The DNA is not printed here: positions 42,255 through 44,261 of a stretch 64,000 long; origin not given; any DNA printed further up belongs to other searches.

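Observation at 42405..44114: Uncharacterised 569-aa Rossmann-like protein translationally coupled to rluB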

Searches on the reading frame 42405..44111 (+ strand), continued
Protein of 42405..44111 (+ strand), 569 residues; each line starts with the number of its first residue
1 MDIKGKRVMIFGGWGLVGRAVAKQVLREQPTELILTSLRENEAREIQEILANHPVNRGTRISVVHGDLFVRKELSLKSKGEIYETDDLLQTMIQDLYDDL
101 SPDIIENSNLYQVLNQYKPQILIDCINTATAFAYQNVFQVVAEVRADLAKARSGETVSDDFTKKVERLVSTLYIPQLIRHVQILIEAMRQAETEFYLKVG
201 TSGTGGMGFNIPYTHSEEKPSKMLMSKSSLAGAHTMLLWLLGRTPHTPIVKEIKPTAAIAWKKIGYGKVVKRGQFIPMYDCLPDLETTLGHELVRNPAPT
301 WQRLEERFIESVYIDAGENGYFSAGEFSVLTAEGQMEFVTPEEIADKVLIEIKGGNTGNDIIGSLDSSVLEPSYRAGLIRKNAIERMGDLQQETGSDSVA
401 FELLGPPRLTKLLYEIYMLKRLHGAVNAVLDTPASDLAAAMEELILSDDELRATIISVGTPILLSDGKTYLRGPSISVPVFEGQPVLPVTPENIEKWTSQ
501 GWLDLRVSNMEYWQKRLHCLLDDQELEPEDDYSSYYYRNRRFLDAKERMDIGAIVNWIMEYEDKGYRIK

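Call 19: find_encoding_contigs(protein=P0015, flank=8000, max_places=2)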
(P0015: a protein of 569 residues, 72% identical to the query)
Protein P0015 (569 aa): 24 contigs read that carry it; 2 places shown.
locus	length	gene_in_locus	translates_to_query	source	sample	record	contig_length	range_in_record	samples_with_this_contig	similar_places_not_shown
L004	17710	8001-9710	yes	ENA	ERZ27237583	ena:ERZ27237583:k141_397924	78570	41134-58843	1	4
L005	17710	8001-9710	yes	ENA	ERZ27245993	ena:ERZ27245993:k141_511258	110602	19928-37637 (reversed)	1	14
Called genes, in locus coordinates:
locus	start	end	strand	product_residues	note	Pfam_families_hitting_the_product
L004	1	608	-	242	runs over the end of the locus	PF00561:Abhydrolase_1, PF00975:Thioesterase (weak), PF12697:Abhydrolase_6, PF12146:Hydrolase_4 (weak)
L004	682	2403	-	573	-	PF02776:TPP_enzyme_N, PF16582:TPP_enzyme_M_2, PF00205:TPP_enzyme_M (weak)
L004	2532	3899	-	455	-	PF00425:Chorismate_bind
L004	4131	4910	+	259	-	PF06347:SH3_4 (faint), PF08239:SH3_3, PF18348:SH3_16, PF23795:SH3_YKFC_2nd (faint), PF00877:NLPC_P60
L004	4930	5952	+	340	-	PF00579:tRNA-synt_1b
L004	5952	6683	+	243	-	PF02616:SMC_ScpA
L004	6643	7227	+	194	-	PF04079:SMC_ScpB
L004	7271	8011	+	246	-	PF01479:S4 (weak), PF00849:PseudoU_synth_2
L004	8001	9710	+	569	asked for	PF27054:Beta_methylindole_red_C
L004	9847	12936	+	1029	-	PF02224:Cytidylate_kin, PF13189:Cytidylate_kin2 (weak), PF21710:Spt6_S1 (faint), PF00575:S1 (weak), PF23459:S1_RRP5 (faint), PF00575:S1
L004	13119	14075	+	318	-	PF07949:YbbR (weak)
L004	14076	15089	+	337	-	PF00814:TsaD, PF22521:HypF_C_2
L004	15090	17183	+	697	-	-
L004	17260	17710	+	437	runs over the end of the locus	PF03721:UDPG_MGDP_dh_N, PF00984:UDPG_MGDP_dh, PF03720:UDPG_MGDP_dh_C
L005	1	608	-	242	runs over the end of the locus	PF00561:Abhydrolase_1, PF00975:Thioesterase (weak), PF12697:Abhydrolase_6, PF12146:Hydrolase_4 (weak)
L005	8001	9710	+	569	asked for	PF27054:Beta_methylindole_red_C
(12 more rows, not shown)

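Call 23: find_encoding_contigs(protein=P0006, flank=6000, max_places=2)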
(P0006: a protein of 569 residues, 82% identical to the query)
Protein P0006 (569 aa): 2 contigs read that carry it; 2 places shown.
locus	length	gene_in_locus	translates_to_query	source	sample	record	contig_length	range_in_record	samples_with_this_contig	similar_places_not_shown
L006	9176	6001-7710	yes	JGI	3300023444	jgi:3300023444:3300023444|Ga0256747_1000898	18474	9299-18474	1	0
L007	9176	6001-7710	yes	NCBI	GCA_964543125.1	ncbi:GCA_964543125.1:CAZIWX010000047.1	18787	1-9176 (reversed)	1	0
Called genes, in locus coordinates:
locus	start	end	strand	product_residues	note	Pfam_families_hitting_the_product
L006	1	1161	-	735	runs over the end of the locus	PF13620:CarboxypepD_reg (weak), PF13715:CarbopepD_reg_2, PF07715:Plug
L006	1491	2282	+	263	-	PF08239:SH3_3 (weak), PF18348:SH3_16, PF06347:SH3_4 (faint), PF00877:NLPC_P60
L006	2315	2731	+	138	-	-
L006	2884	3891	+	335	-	PF00579:tRNA-synt_1b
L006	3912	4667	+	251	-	PF02616:SMC_ScpA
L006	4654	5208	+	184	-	PF04079:SMC_ScpB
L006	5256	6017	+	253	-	PF01479:S4 (weak), PF00849:PseudoU_synth_2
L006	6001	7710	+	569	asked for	PF27054:Beta_methylindole_red_C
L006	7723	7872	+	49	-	-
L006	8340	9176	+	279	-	?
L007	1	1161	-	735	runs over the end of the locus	PF13620:CarboxypepD_reg (weak), PF13715:CarbopepD_reg_2, PF07715:Plug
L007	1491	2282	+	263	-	PF08239:SH3_3 (weak), PF18348:SH3_16, PF06347:SH3_4 (faint), PF00877:NLPC_P60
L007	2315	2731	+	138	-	-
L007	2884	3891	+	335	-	PF00579:tRNA-synt_1b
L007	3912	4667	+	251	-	PF02616:SMC_ScpA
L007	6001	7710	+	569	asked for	PF27054:Beta_methylindole_red_C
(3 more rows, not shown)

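Call 24: find_encoding_contigs(protein=P0114, flank=8000, max_places=2)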
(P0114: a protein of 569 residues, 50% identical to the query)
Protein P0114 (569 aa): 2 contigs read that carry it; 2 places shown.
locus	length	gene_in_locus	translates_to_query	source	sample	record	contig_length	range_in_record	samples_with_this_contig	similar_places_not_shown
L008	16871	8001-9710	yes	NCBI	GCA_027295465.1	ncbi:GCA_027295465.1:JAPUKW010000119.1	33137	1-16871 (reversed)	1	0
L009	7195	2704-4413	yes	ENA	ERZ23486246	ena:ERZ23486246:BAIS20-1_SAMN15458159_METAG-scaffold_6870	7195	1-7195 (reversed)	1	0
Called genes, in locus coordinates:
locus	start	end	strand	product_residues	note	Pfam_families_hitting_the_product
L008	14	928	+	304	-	PF00294:PfkB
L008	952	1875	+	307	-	PF04321:RmlD_sub_bind, PF01073:3Beta_HSD, PF01370:Epimerase, PF02719:Polysacc_synt_2, PF07993:NAD_binding_4 (faint), PF16363:GDP_Man_Dehyd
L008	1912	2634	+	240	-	PF00535:Glycos_transf_2, PF13641:Glyco_tranf_2_3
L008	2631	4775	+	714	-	PF00535:Glycos_transf_2, PF10111:Glyco_tranf_2_2 (faint), PF13641:Glyco_tranf_2_3, PF13632:Glyco_trans_2_3, PF13727:CoA_binding_3, PF02397:Bac_transf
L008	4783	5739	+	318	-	PF03255:ACCA, PF01039:Carboxyl_trans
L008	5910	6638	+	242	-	PF02616:SMC_ScpA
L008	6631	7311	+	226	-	PF04079:SMC_ScpB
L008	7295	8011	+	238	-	PF01479:S4 (weak), PF00849:PseudoU_synth_2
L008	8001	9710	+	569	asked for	PF27054:Beta_methylindole_red_C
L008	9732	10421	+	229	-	PF13189:Cytidylate_kin2, PF13671:AAA_33 (faint), PF02224:Cytidylate_kin, PF13207:AAA_17 (faint), PF13238:AAA_18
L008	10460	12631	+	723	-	PF17092:PCB_OB (faint), PF00575:S1 (weak), PF13509:S1_2 (faint), PF21710:Spt6_S1 (faint), PF00575:S1, PF23459:S1_RRP5 (weak), PF00575:S1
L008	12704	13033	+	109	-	PF06305:LapA_dom (weak)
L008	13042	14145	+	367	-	PF12895:ANAPC3 (faint), PF14561:TPR_20 (faint), PF24575:TPR_Slam (faint), PF25064:ARM_TT21_5th (faint), PF13424:TPR_12 (faint), PF13429:TPR_15 (faint), PF25063:ARM_TT21_C (weak), PF13432:TPR_16 (weak), +13 more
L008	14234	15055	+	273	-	PF13428:TPR_14 (faint), PF05036:SPOR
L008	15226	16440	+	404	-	PF03453:MoeA_N, PF00994:MoCF_biosynth, PF03454:MoeA_C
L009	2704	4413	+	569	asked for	PF27054:Beta_methylindole_red_C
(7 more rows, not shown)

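Call 26: predict_structure(alignment_id=A1)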
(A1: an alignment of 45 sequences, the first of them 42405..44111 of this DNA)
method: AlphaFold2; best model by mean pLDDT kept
length: 569 residues; sequences in the alignment: 45
mean_pLDDT: 83.2   pTM: 0.80
mean pLDDT of the five models: 83.2, 83.2, 82.5, 80.2, 78.8
residues with pLDDT >= 90: 243; 70-90: 233; 50-70: 64; < 50: 29
segments of 3 or more residues with pLDDT < 50: 203-219, 357-365, 567-569
pLDDT, mean of each block of 10 residues (from residue 1): 91 82 94 92 90 95 91 87 90 90 89 95 78 69 87 87 88 87 90 85 39 41 67 76 74 63 88 88 93 91 93 81 87 66 80 59 50 73 92 92 75 96 95 98 97 94 96 90 86 93 97 96 72 73 86 88 59
secondary structure, 60 per line:
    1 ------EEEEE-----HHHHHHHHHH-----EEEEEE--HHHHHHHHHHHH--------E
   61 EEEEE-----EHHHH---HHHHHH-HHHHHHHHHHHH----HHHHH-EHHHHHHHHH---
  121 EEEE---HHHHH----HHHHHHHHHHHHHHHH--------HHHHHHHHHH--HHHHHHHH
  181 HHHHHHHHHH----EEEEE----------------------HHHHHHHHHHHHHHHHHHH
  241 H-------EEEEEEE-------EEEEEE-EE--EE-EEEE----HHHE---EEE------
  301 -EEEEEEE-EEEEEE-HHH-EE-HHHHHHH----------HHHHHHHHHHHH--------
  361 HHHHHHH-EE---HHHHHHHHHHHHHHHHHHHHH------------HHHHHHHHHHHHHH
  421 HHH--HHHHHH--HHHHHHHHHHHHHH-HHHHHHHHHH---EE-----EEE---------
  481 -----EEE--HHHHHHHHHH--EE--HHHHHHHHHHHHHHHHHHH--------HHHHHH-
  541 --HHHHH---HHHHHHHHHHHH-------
elements in order: E7-11 H17-26 E32-37 H40-51 E60-65 H72-75 H79-84 H86-97 H102-106 H109-117 E121-124 H128-132 H137-152 H161-170 H173-190 E195-199 H222-241 E249-255 E263-268 E277-280 E292-294 E302-308 E310-315 H324-330 H341-352 H361-367 H374-394 H407-423 H426-431 H434-447 H449-458 E469-471 E486-488 H491-500 H507-525 H534-539 H543-547 H551-562

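Call 28: fold_search(model_id=the predicted structure, library=pdb)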
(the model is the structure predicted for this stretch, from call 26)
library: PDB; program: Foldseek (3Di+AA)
matches with E <= 10: 1951; with E <= 0.001: 646
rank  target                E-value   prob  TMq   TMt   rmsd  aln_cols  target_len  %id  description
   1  6jh7_A                9.3e-07  1.00  0.24  0.47   6.8       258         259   16  Crystal structure of AerF from Microcystis aeruginosa (released 2019-11-27)
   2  6nkh_C                1.2e-06  1.00  0.24  0.49   6.7       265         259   15  Structure of MalC Reductase/Diels-Alderase from Malbranchea aurantiaca (released 2019-10-09)
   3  6bwc_A                1.3e-06  1.00  0.18  0.28  23.5       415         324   12  X-ray structure of Pen from Bacillus thuringiensis (released 2018-01-17)
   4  6jh7_B                1.7e-06  1.00  0.24  0.48   6.0       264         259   16  Crystal structure of AerF from Microcystis aeruginosa (released 2019-11-27)
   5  9av4_A                2.7e-06  1.00  0.21  0.41   9.1       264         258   14  Design and application of synthetic 17B-HSD13 substrates to drug discovery, and to reveal preserved catalytic activity (released 2024-11-27)
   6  4tkm_A                3.5e-06  1.00  0.24  0.49   6.6       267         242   13  Crystal structure of NADH-dependent reductase A1-R' complexed with NAD (released 2014-06-25)
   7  9av4_B                3.7e-06  1.00  0.21  0.43   9.1       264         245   14  Design and application of synthetic 17B-HSD13 substrates to drug discovery, and to reveal preserved catalytic activity (released 2024-11-27)
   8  6nkh_B                4.3e-06  1.00  0.24  0.50   7.1       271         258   15  Structure of MalC Reductase/Diels-Alderase from Malbranchea aurantiaca (released 2019-10-09)
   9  6jhb_B                4.6e-06  1.00  0.25  0.49   7.0       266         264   15  Crystal structure of NADPH and 4-hydroxyphenylpyruvic acid bound AerF from Microcystis aeruginosa (released 2019-11-27)
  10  6bwc_D                4.6e-06  1.00  0.29  0.47  10.6       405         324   10  X-ray structure of Pen from Bacillus thuringiensis (released 2018-01-17)
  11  9av5_A                4.6e-06  1.00  0.21  0.41   9.1       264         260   14  Design and application of synthetic 17B-HSD13 substrates to drug discovery, and to reveal preserved catalytic activity (released 2024-11-27)
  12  1sep                  5.4e-06  1.00  0.23  0.45   8.0       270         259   15  MOUSE SEPIAPTERIN REDUCTASE COMPLEXED WITH NADP AND SEPIAPTERIN (released 1999-01-13)
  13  4tkl_B                6.0e-06  1.00  0.24  0.49   7.5       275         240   15  Crystal structure of NADH-dependent reductase A1-R' responsible for alginate metabolism (released 2014-06-25)
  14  6jhb_A                6.3e-06  1.00  0.24  0.52   7.2       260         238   13  Crystal structure of NADPH and 4-hydroxyphenylpyruvic acid bound AerF from Microcystis aeruginosa (released 2019-11-27)
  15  7quj_A                6.3e-06  1.00  0.21  0.41   7.8       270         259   12  Structure of NsNEPS2, a 7S-cis-trans nepetalactone synthase (released 2022-12-28)
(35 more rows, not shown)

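Call 34: search_protein_representatives(protein=window:42405-44111:+)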
Query: 569 residues. Proteins with E-value up to 0.001 (for the whole library): 780; up to 1e-10: 515; up to 1e-30: 234. The best 150 are listed.
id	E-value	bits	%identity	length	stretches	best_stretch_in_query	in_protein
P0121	3.4e-168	577.5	45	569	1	1-569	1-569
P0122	8.2e-168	576.3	47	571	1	1-569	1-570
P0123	4.7e-154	530.9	45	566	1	3-569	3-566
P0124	4.8e-144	497.8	44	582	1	1-569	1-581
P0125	1.6e-143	496.1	45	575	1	3-523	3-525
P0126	6.8e-143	494.0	47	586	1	3-569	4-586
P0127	4.4e-140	484.7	46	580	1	4-569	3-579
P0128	5.6e-139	481.1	44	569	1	1-568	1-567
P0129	5.8e-139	481.0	42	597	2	166-569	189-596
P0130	9.5e-137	473.7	45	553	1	1-569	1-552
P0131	1.0e-136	473.6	43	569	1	2-569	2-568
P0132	2.9e-136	472.2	43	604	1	3-567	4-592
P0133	4.4e-132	458.3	43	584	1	1-568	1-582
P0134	7.2e-131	454.3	47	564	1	1-569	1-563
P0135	8.2e-130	450.8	47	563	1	1-569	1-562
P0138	4.9e-126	438.4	39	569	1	1-564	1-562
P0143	2.2e-120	419.7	41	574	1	1-566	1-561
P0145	4.8e-119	415.3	41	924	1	4-568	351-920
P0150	1.0e-113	397.7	38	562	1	7-569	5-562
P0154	1.6e-108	380.5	38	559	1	6-569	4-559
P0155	3.9e-108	379.3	43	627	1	1-536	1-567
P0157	1.5e-105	370.8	39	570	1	6-568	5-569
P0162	5.7e-100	352.3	38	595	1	8-569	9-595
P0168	9.5e-93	328.5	41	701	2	163-516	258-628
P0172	1.3e-91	324.7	40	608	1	5-568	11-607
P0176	3.0e-88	313.7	40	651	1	7-519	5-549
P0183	1.4e-83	298.2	34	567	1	3-562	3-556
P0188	4.1e-82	293.4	36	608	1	3-567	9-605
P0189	1.3e-80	288.4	39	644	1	7-565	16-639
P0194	3.4e-78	280.5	53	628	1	106-385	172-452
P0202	2.2e-68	248.1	31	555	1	5-559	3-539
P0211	4.9e-63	230.4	31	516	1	4-518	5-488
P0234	8.2e-55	203.3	48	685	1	1-262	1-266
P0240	5.4e-53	197.3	33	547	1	3-525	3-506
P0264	2.5e-47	178.6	32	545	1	7-520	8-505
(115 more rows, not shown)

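Call 38: find_related_loci(query=A2, collection=genome_contigs, flank=8000)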
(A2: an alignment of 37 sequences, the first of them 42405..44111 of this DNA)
Query A2 (569 aa) in genome_contigs; peptide patterns used: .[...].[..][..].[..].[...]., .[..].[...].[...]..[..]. (x = any residue, [..] = any of these).
600 stretches matched a pattern (row limit reached: there are more); 562 encode a relative of the query (tblastn E <= 1e-3); the best 80 are kept; 80 distinct loci.
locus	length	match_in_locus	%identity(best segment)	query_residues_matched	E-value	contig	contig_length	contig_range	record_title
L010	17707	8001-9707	72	1-569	0e+0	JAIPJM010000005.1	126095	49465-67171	MAG: Candidatus Neomarinimicrobiota bacterium isolate Tobar14m-G35 Tobar14m-C63, whole genome shotgun sequence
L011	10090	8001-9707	68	1-569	0e+0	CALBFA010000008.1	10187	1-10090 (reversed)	MAG TPA_asm: uncultured Candidatus Marinimicrobia bacterium isolate ERR2206774_bin.146_CONCOCT_v1.1_MAG genome assembly,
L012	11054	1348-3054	72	1-569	0e+0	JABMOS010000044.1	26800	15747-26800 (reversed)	MAG: Candidatus Neomarinimicrobiota bacterium isolate bin.81 k141_2151805, whole genome shotgun sequence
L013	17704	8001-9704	50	1-569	0e+0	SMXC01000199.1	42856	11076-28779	MAG: Caldithrix sp. isolate N075bin58 k141_854330, whole genome shotgun sequence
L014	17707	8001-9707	53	1-569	0e+0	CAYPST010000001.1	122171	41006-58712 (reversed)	MAG TPA_asm: uncultured bacterium isolate SRP141376_co1_385 genome assembly, contig: NODE_343_length_122171_cov_5.978873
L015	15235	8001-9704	51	1-569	0e+0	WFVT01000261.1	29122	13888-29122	MAG: candidate division KSB1 bacterium isolate S140_5 k151_48150, whole genome shotgun sequence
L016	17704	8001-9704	49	1-569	0e+0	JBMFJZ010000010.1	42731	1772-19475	MAG: Bacteroidota bacterium isolate KM4336-10 NODE_10_length_42731_cov_37.892226, whole genome shotgun sequence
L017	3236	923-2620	49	1-569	0e+0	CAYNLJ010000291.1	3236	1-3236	MAG TPA_asm: uncultured Caldithrix sp. isolate SRP162660_co1_115 genome assembly, contig: NODE_46837_length_3236_cov_13.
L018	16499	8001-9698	49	1-569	0e+0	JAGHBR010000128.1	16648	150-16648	MAG: Caldisericaceae bacterium isolate AUK261 PB_MBMC_215_c_000000000359, whole genome shotgun sequence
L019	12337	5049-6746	49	1-569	0e+0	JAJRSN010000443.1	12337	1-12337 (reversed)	MAG: Calditrichota bacterium isolate Dive96_bin1.108 k141_4337321, whole genome shotgun sequence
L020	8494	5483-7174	50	1-569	0e+0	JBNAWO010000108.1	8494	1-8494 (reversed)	MAG: Ignavibacteria bacterium isolate Kamch4342-D-MF-066 bin16.fa-108, whole genome shotgun sequence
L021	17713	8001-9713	49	1-568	0e+0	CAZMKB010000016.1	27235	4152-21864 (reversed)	MAG TPA_asm: uncultured Gemmatimonadota bacterium isolate SRP141376_co1_256 genome assembly, contig: NODE_4004_length_27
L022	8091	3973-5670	48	1-569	0e+0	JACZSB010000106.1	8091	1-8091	MAG: Candidatus Neomarinimicrobiota bacterium isolate B10T1B10 B10T1B10_NODE6361, whole genome shotgun sequence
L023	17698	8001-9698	48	1-569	0e+0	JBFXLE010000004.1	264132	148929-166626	MAG: Calditrichaceae bacterium isolate CA_2019_TPIn_91 NODE_144_length_264132_cov_19.842507_TPIn, whole genome shotgun s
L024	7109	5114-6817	49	1-569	0e+0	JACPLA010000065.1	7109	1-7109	MAG: Ignavibacteriales bacterium isolate NC_groundwater_509_Ag_S-0.1um_53_10 S35_SO-1_scaffold_208619, whole genome shot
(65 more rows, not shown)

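Call 43: find_homologous_proteins(query=P0264, max_evalue=0.001)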
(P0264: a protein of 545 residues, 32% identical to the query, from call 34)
Query P0264 (545 aa): 16 proteins with E <= 0.001 among 8000 candidates.
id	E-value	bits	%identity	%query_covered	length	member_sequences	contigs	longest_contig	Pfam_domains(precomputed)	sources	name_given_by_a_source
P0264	0.0e+0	1210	100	100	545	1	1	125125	PF27054.1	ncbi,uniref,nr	ncbi:hypothetical protein [Micromonospora okii]|uniref:hypothetical protein n=1 Tax=Micromonospora o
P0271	5.1e-219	746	65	98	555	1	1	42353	PF27054.1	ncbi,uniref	ncbi:hypothetical protein [Streptomyces sp. NPDC048637]|uniref:hypothetical protein n=1 Tax=Streptom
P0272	1.9e-146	507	50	98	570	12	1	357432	PF27054.1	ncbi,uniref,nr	ncbi:hypothetical protein [Streptomyces sp. NRRL F-5135]|uniref:hypothetical protein n=1 Tax=Strepto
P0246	1.9e-123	431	46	93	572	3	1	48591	PF27054.1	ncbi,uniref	ncbi:hypothetical protein AAFH96_18475 [Polymorphospora sp. 2-325]|uniref:Uncharacterized protein n=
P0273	3.9e-89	318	40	98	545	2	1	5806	PF27054.1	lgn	-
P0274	6.3e-89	317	38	98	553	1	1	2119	PF27054.1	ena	-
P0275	1.1e-87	313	38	99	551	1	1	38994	PF27054.1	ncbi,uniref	ncbi:hypothetical protein AADZ90_021595 [Aestuariibius sp. 2305UL40-4]|uniref:hypothetical protein n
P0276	1.3e-78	283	38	100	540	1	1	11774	PF27054.1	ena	-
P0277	1.7e-73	266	33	99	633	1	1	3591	PF27054.1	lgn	-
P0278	3.0e-72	262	32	98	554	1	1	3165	PF27054.1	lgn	-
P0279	3.1e-72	262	32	98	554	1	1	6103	PF27054.1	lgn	-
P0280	1.3e-71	260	32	98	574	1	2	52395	PF27054.1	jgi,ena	jgi:hypothetical protein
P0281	3.6e-70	255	31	98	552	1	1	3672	PF27054.1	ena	-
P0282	3.2e-69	252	33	98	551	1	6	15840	PF27054.1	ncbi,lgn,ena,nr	ncbi:hypothetical protein ISS30_04830 [bacterium]|nr:hypothetical protein [FCB group bacterium] MBL7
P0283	1.6e-63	233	32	98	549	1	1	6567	PF27054.1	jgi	jgi:hypothetical protein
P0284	1.8e-38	151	39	49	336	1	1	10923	PF01627.29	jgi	jgi:HPt (histidine-containing phosphotransfer) domain-containing protein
